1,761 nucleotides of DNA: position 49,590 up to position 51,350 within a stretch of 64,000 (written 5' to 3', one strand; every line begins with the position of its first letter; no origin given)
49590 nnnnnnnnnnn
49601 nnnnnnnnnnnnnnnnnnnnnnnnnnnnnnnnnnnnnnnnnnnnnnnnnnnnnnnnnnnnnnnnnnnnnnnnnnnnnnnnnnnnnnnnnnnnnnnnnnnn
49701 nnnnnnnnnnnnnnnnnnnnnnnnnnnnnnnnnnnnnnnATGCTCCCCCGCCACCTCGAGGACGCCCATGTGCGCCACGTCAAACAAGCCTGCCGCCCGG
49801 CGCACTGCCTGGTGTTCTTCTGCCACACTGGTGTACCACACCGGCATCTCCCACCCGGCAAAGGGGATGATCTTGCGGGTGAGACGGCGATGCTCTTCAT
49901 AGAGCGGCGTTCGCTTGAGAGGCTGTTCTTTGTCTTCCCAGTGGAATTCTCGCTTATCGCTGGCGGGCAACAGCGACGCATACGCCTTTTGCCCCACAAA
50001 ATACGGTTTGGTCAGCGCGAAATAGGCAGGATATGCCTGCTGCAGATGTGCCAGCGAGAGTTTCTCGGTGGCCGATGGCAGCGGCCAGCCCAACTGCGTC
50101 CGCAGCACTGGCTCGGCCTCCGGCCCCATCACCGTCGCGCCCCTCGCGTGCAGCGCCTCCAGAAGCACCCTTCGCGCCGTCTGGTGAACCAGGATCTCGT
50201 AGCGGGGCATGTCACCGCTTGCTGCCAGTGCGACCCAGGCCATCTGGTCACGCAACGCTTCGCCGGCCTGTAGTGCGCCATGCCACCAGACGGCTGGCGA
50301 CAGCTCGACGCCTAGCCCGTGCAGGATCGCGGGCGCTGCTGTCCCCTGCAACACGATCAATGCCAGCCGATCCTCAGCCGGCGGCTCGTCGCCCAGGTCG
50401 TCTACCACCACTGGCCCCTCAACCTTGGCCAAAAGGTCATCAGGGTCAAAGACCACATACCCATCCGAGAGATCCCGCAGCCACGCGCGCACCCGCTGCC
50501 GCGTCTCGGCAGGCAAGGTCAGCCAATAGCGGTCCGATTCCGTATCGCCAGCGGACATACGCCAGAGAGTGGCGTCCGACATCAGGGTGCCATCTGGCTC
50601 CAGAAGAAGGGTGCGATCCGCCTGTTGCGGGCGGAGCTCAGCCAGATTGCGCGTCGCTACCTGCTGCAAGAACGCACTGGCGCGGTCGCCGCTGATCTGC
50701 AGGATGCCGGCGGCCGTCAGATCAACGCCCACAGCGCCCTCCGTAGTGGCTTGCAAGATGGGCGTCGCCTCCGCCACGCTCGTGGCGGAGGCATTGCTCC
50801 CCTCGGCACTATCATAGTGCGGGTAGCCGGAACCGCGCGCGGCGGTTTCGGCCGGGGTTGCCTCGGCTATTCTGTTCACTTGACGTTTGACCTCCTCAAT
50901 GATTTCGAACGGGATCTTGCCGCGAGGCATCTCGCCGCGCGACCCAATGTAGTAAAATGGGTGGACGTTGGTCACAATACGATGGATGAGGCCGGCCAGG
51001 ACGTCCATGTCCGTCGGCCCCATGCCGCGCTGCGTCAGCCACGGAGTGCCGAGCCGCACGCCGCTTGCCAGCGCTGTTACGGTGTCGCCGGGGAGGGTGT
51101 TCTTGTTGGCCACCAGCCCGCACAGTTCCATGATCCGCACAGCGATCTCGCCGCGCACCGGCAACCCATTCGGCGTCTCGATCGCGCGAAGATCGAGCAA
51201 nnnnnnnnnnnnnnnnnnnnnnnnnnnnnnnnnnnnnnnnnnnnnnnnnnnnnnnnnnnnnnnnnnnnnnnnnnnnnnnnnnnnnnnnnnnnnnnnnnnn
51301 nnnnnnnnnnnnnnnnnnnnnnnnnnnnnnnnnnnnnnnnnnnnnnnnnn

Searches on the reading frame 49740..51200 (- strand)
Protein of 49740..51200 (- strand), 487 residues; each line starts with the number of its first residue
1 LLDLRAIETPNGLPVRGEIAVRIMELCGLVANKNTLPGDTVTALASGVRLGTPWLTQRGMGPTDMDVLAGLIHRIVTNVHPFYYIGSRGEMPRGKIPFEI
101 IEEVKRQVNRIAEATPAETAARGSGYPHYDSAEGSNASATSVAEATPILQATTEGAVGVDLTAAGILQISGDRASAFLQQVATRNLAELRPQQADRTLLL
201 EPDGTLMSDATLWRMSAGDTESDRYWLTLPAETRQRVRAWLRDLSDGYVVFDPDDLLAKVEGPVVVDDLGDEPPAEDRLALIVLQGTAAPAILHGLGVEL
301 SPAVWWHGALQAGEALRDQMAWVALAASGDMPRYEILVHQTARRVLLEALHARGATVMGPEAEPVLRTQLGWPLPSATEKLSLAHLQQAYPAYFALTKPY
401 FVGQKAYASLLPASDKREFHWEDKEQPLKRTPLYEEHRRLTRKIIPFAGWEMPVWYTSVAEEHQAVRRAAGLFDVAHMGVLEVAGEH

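Call 73: search_protein_families(library=pfam, proteins=[window:49740-51200:-], max_evalue=0.01)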
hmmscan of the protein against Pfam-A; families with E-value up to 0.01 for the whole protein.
window:49740-51200:- (487 aa): 2 families
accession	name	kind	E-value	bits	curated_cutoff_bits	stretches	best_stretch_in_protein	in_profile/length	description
PF01571.26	GCV_T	-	6.3e-37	127.6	25.6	2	433-486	1-56/255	Aminomethyltransferase folate-binding domain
PF00464.25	SHMT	-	5.8e-09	35.5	27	1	15-71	342-398/399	Serine hydroxymethyltransferase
